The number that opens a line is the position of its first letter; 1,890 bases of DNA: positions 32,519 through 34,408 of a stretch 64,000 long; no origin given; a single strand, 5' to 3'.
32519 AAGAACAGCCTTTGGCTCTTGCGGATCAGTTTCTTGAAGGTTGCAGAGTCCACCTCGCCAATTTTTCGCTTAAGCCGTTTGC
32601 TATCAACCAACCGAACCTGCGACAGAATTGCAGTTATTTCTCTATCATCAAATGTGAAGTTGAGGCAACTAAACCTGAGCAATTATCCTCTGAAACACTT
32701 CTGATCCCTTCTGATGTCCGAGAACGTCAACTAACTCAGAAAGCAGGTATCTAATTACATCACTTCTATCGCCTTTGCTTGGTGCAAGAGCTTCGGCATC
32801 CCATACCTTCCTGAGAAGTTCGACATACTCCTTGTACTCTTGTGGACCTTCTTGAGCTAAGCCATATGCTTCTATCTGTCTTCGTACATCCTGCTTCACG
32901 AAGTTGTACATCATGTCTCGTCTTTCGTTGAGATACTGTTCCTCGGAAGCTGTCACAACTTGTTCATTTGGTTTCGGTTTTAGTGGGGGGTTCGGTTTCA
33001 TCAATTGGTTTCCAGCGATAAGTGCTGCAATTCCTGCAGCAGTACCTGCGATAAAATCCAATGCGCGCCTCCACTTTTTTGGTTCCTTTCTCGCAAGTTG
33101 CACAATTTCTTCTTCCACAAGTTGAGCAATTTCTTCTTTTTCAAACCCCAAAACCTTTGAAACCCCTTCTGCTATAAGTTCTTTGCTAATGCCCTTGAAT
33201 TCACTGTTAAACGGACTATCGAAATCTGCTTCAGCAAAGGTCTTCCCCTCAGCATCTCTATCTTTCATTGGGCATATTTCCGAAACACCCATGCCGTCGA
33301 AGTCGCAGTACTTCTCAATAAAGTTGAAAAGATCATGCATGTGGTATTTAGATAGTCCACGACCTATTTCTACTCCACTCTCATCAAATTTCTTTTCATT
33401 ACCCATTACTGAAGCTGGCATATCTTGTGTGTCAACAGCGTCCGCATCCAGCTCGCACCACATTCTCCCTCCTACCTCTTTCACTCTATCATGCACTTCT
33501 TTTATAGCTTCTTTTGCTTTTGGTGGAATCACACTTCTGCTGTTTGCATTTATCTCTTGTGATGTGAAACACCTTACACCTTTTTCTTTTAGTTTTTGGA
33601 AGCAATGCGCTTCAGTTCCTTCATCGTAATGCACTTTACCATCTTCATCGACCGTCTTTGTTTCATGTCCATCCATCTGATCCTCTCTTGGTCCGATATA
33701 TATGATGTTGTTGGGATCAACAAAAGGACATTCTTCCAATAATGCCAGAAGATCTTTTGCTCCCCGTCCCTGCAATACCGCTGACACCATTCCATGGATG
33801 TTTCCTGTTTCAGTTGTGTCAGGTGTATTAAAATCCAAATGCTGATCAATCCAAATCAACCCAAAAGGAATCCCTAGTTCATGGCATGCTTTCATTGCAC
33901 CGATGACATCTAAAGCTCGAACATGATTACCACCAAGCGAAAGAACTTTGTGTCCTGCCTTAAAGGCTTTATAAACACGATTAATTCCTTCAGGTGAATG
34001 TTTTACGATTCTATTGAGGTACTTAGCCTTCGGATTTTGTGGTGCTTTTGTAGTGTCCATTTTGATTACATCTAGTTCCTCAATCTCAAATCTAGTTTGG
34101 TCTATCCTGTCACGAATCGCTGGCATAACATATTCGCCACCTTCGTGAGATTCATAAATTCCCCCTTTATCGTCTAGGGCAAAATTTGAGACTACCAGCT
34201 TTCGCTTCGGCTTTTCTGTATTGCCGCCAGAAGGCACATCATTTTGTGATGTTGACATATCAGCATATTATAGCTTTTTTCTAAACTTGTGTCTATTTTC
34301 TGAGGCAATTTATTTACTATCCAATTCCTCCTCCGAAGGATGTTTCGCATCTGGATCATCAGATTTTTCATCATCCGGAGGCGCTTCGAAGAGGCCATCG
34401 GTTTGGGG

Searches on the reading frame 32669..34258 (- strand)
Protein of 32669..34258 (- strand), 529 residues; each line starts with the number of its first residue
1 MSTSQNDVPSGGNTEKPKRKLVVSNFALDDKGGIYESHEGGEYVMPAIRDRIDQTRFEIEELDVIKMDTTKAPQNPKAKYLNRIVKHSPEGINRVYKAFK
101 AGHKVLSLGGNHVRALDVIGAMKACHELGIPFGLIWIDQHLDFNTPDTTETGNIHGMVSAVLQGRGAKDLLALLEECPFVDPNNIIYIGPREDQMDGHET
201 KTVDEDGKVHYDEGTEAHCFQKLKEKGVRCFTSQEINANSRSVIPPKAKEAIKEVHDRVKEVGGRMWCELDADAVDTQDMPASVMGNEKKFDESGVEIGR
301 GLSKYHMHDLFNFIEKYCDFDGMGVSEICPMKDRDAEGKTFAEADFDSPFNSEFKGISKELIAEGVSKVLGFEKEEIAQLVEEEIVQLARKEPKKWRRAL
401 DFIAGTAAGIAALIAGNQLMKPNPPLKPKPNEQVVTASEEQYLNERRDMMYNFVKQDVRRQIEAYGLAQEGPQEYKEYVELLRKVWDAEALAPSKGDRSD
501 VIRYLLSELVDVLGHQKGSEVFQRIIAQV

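Call 22: search_protein_families(library=pfam, proteins=[window:32669-34258:-])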
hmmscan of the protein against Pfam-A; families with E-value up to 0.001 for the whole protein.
window:32669-34258:- (529 aa): 1 family
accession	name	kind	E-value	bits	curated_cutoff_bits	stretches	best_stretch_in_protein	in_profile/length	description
PF00491.26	Arginase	-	9.1e-19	68.4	22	1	93-336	75-263/280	Arginase family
